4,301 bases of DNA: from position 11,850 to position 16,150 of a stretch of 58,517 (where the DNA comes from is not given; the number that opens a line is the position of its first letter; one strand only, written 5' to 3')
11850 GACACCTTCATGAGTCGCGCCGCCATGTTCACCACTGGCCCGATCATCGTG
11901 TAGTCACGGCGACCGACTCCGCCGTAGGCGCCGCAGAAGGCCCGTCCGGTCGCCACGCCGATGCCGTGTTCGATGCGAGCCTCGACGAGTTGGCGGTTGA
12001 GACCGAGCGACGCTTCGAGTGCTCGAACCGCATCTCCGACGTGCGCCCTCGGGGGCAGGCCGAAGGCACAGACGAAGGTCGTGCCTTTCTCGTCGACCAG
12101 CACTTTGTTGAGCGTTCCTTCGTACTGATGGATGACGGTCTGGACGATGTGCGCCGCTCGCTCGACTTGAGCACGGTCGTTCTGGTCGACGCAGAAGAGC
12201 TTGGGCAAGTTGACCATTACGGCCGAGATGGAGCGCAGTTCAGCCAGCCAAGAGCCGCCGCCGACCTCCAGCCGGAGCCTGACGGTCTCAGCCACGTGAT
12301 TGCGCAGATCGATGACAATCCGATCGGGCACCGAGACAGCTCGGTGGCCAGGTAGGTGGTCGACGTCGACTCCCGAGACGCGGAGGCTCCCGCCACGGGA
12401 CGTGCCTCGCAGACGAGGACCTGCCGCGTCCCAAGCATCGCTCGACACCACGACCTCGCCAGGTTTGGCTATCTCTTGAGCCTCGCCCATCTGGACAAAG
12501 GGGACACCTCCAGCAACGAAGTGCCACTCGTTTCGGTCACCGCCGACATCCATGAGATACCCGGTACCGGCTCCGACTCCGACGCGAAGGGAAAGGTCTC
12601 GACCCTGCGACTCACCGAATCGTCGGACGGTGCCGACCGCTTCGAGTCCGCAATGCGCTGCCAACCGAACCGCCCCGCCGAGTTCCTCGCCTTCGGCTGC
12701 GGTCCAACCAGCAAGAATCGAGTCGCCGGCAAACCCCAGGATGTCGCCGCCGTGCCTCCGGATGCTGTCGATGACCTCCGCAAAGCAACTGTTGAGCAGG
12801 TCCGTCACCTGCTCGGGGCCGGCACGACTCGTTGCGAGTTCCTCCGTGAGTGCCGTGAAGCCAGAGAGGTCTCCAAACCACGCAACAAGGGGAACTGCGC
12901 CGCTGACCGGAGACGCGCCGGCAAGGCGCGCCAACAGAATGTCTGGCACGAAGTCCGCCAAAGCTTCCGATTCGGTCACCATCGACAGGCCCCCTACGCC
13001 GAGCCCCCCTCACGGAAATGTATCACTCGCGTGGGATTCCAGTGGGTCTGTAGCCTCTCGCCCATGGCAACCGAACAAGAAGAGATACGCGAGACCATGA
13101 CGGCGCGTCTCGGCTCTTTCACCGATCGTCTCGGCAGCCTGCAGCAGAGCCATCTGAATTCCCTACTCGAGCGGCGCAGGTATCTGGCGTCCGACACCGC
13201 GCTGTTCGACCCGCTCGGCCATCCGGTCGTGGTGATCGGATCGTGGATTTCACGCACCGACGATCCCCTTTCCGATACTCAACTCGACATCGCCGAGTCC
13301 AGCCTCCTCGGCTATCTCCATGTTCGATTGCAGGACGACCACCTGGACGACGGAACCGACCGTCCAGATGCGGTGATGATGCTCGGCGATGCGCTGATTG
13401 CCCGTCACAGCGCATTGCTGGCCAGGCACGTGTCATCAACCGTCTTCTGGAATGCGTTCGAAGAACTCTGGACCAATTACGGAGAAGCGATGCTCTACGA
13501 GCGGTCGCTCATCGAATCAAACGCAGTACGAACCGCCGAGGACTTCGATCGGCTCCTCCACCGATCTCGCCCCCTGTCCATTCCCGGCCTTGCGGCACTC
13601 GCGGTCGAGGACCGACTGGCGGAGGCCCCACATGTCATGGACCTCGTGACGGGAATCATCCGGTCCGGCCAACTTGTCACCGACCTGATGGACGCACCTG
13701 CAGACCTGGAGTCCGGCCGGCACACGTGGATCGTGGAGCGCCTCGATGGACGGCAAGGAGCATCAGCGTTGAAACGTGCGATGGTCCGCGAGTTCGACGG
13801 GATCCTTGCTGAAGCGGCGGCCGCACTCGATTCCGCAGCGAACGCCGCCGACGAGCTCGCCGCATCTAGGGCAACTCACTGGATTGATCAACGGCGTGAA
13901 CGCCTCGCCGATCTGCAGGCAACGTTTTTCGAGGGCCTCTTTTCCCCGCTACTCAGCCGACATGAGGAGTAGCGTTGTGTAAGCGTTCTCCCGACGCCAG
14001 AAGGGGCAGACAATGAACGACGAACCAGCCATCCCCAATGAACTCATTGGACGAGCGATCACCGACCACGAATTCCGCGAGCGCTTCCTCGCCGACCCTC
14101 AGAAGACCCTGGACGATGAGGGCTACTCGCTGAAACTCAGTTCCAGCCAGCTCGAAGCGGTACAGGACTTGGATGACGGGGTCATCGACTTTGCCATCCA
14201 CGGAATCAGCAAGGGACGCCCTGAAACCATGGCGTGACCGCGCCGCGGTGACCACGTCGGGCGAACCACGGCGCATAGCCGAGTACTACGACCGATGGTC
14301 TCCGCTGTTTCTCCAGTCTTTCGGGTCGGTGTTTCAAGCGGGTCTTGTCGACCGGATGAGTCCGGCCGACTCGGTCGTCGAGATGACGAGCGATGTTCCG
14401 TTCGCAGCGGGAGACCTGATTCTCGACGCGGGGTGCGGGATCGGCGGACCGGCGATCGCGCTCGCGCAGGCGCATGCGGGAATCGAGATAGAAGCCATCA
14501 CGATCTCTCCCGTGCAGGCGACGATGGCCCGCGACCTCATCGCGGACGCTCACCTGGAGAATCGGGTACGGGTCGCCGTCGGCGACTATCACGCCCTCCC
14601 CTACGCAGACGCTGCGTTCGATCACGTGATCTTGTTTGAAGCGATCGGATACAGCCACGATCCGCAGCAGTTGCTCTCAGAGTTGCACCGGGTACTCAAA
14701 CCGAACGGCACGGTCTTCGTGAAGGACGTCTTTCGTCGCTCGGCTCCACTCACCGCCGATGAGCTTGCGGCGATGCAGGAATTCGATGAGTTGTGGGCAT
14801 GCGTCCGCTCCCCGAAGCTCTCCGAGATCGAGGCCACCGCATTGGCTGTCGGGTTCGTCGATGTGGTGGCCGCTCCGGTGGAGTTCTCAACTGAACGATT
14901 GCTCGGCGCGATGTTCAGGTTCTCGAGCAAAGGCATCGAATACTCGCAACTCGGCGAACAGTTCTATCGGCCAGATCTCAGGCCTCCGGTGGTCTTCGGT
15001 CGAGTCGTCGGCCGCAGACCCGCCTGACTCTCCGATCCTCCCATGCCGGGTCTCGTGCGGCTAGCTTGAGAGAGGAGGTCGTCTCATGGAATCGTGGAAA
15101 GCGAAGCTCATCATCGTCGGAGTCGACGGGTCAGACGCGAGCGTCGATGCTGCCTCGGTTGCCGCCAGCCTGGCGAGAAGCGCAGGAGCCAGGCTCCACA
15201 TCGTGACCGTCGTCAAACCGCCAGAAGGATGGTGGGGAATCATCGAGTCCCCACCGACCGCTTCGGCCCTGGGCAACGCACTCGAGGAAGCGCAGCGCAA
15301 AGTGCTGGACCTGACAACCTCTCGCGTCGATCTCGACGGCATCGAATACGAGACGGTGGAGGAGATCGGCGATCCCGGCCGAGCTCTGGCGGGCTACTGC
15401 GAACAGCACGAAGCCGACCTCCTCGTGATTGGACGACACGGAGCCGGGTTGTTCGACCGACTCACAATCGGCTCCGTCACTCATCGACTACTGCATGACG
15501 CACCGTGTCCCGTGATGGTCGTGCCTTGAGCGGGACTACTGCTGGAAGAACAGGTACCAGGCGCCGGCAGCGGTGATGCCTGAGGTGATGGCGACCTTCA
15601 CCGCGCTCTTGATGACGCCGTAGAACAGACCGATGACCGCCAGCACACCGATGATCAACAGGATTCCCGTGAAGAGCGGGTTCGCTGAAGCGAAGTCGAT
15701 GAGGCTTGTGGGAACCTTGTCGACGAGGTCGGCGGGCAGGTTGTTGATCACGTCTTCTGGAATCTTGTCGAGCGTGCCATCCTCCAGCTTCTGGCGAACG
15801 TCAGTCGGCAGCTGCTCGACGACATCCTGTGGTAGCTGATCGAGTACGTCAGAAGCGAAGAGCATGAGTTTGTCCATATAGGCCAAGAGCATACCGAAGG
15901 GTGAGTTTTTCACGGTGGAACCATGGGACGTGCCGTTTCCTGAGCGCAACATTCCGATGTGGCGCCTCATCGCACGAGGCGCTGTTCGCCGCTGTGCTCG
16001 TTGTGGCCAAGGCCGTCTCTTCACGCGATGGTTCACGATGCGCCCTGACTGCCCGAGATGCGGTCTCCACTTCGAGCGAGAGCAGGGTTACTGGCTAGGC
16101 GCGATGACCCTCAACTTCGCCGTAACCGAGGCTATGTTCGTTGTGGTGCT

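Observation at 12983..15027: Compact three-gene module: phytoene/squalene-synthase-like enzyme + NHLP-like small protein + tocopherol/sterol-type methyltransferase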

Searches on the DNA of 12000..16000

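Call 69: search_rna_families(source=window, start=12000, end=16000, threshold=evalue, max_evalue=0.1)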
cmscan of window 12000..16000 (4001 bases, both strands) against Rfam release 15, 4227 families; matches with E-value up to 0.1: 0.
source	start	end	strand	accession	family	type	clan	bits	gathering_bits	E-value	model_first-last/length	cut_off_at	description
